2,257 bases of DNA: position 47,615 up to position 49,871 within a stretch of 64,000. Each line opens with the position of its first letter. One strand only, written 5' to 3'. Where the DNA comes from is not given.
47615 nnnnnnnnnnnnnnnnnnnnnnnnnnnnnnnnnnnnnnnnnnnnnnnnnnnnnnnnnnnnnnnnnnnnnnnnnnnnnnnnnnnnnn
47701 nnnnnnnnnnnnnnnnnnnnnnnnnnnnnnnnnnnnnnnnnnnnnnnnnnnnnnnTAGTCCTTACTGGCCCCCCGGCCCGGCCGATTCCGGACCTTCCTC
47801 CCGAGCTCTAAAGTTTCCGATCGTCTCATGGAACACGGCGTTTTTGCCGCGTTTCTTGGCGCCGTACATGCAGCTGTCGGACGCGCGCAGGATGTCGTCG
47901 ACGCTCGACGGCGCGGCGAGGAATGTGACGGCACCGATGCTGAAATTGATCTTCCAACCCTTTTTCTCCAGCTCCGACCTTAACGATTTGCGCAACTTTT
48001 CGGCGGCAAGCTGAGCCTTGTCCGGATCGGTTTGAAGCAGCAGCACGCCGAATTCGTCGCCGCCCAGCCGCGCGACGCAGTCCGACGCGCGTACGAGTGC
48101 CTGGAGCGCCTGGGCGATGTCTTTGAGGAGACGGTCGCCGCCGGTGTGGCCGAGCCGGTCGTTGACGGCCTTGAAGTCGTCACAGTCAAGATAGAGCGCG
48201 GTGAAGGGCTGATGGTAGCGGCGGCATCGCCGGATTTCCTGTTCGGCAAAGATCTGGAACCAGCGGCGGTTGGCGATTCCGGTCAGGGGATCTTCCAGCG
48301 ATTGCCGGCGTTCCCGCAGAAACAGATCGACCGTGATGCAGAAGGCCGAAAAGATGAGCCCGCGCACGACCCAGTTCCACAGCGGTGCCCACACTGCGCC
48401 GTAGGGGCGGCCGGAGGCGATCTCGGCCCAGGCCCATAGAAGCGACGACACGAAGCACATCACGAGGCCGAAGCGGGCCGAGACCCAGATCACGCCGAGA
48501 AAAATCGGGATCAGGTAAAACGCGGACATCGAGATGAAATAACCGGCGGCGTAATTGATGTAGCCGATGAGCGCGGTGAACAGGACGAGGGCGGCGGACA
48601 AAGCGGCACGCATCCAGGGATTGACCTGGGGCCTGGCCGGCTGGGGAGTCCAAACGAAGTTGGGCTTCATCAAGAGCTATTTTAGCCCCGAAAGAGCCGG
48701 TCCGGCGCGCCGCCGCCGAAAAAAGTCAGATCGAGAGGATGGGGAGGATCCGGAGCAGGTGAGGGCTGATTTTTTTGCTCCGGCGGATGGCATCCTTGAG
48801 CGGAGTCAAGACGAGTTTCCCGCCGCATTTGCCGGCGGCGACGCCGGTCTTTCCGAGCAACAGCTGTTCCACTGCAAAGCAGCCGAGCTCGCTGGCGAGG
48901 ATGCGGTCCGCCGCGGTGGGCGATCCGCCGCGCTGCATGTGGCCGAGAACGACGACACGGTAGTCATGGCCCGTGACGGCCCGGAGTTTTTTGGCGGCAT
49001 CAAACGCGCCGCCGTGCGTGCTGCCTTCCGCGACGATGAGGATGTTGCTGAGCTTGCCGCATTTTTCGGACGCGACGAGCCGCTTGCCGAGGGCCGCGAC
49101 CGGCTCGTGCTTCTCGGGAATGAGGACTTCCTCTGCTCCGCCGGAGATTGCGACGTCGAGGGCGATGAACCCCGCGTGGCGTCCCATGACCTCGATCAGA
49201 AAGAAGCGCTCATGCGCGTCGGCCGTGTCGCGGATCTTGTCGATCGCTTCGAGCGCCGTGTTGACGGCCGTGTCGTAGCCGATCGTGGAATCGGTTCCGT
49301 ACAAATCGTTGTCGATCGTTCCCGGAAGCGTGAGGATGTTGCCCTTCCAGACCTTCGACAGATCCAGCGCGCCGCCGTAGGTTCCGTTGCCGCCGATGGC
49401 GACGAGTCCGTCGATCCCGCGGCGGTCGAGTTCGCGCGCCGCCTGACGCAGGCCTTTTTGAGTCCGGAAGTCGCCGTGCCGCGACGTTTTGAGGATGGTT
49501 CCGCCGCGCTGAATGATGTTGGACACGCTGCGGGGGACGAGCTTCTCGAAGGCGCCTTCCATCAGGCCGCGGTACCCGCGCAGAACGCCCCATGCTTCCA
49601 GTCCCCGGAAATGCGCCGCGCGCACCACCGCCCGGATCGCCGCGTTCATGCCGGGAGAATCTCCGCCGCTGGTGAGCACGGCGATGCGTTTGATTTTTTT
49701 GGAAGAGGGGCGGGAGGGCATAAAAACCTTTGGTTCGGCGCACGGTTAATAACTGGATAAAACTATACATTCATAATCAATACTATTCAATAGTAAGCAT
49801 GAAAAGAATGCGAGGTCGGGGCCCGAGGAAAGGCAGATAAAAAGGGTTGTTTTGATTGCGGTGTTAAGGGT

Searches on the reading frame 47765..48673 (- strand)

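Call 63: search_protein_families(library=pfam, proteins=[window:47765-48673:-], max_evalue=0.00001)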
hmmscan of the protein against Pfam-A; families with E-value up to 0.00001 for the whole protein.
window:47765-48673:- (303 aa): 1 family
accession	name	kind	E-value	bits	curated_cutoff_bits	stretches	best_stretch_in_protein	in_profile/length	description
PF00990.26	GGDEF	-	2.7e-40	138.2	23.8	1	127-278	3-160/161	Diguanylate cyclase, GGDEF domain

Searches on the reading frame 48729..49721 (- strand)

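Call 63: search_protein_families(library=pfam, proteins=[window:48729-49721:-], max_evalue=0.00001)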
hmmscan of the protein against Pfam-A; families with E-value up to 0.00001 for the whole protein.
window:48729-49721:- (331 aa): 1 family
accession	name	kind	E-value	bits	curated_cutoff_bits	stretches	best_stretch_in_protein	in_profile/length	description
PF00365.25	PFK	-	5.5e-99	331.4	30.9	1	12-286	1-276/277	Phosphofructokinase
